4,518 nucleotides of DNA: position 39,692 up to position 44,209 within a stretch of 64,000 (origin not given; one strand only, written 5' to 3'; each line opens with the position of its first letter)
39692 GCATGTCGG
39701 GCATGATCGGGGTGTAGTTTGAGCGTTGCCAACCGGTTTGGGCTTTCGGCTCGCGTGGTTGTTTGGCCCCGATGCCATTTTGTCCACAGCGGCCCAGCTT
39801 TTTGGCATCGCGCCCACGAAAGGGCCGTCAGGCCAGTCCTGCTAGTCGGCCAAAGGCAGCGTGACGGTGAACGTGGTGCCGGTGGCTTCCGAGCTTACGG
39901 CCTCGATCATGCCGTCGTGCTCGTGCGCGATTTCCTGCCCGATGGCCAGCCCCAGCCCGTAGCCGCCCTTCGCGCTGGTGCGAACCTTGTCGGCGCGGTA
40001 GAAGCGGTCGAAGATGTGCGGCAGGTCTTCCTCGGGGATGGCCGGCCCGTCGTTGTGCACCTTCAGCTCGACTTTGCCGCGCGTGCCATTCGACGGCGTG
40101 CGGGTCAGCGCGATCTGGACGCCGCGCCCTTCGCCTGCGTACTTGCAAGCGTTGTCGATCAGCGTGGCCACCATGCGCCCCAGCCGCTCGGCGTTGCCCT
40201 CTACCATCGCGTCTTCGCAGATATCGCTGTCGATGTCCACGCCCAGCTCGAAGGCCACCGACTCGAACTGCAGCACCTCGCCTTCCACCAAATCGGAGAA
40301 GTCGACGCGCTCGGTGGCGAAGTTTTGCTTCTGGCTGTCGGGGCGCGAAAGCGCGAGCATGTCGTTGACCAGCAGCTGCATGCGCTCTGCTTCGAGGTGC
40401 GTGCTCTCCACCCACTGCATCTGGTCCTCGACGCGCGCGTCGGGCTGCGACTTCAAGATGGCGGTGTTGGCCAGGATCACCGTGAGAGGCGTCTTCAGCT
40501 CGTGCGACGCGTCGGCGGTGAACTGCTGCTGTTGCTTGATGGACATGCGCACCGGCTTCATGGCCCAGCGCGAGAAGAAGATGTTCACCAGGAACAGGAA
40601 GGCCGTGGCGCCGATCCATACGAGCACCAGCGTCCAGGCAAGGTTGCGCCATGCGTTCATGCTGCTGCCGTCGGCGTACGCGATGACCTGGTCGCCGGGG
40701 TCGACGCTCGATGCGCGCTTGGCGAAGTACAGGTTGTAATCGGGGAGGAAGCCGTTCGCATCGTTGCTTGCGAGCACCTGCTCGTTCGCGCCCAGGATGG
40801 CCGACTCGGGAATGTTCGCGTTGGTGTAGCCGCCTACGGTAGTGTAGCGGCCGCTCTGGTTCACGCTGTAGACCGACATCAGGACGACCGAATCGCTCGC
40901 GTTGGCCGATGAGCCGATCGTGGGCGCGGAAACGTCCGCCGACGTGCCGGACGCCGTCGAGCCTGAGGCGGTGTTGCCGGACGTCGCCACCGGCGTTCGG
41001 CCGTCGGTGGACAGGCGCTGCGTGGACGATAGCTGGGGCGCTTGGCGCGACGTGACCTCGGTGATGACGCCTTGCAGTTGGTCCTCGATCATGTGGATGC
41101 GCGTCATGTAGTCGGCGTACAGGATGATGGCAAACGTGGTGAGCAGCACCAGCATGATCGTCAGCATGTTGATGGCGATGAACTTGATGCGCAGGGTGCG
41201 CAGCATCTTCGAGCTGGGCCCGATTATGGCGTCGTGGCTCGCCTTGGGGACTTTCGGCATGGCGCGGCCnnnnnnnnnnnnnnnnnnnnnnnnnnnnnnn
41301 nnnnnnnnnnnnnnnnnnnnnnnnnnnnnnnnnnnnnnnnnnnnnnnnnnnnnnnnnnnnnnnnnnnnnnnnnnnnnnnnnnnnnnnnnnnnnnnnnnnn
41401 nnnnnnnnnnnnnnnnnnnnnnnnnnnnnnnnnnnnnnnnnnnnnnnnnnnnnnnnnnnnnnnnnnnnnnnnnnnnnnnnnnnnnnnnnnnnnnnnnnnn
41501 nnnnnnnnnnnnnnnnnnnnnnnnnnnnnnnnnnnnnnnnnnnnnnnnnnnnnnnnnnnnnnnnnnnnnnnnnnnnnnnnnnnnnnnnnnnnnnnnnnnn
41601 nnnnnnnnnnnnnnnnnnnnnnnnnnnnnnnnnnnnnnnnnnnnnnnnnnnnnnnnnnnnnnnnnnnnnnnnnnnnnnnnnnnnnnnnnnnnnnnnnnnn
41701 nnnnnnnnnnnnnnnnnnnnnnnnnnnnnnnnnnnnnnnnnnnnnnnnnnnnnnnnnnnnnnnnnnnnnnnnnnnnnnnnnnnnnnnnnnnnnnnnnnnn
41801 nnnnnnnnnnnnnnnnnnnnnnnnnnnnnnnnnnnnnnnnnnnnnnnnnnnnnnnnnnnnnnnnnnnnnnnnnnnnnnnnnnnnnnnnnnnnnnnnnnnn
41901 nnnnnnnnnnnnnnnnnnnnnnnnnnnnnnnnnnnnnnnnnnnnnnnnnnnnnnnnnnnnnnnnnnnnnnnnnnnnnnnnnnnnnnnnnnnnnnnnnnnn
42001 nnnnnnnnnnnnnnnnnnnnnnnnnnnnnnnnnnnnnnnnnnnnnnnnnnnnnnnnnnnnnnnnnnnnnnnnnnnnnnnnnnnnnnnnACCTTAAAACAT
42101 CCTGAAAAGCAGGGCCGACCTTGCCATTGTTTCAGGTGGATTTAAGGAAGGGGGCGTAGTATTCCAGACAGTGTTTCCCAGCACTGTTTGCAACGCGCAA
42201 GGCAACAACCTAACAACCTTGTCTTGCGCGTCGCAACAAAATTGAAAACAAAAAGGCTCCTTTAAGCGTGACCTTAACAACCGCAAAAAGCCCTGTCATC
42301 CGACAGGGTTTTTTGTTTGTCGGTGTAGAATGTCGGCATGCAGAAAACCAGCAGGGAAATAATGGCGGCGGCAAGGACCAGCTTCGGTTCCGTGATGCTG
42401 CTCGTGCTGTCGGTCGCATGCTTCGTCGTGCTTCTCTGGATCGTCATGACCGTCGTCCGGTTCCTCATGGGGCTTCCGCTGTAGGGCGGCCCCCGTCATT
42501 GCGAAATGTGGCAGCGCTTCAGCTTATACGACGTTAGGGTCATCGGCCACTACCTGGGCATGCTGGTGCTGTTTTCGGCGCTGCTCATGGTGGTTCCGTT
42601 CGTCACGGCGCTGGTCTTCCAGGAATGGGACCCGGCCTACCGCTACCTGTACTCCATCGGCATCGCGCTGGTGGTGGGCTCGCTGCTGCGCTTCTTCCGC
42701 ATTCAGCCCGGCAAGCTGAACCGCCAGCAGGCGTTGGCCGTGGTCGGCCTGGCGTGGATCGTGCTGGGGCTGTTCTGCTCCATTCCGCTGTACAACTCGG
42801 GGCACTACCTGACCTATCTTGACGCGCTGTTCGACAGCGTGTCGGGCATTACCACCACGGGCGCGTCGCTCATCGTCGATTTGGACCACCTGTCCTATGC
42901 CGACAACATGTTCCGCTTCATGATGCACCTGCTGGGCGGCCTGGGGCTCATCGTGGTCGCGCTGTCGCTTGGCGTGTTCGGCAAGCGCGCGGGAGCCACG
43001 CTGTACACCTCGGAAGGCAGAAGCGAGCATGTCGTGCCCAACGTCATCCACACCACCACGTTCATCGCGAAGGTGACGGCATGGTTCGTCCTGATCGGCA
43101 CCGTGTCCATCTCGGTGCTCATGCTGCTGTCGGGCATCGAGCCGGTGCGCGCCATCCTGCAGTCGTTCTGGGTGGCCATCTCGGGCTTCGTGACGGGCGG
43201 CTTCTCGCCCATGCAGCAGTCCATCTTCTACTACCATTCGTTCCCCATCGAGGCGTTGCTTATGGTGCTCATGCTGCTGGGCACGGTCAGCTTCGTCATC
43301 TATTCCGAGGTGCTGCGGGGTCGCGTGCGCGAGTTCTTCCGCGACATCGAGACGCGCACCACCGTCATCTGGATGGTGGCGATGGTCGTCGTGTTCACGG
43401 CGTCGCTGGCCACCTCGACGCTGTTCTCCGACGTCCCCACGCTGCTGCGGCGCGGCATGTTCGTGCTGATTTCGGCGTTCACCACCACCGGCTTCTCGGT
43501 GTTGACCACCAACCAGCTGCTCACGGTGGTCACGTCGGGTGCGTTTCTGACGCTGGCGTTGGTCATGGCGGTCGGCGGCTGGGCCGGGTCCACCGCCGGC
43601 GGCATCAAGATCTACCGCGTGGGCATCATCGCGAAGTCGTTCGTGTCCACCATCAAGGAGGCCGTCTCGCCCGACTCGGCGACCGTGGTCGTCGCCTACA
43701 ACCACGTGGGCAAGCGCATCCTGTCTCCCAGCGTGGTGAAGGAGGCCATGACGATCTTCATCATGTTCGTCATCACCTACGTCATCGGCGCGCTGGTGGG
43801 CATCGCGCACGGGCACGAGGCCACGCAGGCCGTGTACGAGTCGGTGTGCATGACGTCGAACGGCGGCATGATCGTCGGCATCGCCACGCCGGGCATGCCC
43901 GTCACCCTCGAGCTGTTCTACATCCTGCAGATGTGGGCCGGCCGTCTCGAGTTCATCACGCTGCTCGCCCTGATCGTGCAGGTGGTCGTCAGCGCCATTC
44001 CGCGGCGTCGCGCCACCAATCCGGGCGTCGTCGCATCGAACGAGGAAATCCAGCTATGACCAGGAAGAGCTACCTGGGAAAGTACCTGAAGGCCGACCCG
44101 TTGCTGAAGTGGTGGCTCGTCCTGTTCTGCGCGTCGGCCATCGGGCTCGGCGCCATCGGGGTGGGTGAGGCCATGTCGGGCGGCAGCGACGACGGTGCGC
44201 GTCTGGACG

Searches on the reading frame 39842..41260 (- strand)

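Call 41: search_protein_families(library=pfam, proteins=[window:39842-41260:-], max_evalue=0.001)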
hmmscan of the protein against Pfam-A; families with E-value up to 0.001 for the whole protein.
window:39842-41260:- (472 aa): 2 families
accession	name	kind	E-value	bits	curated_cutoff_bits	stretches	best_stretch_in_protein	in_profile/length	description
PF02518.31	HATPase_c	-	5.1e-26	91.7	26.4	1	356-471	2-110/111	Histidine kinase-, DNA gyrase B-, and HSP90-like ATPase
PF00512.31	HisKA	-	2e-17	63.4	26.9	1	243-309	1-65/66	His Kinase A (phospho-acceptor) domain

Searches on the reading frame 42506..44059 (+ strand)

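Call 41: search_protein_families(library=pfam, proteins=[window:42506-44059:+], max_evalue=0.001)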
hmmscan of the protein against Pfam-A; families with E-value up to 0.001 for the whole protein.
window:42506-44059:+ (517 aa): 1 family
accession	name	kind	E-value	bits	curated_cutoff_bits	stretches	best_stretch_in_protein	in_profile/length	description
PF02386.22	TrkH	-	3.3e-38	131.8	27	1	53-489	11-489/502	Cation transport protein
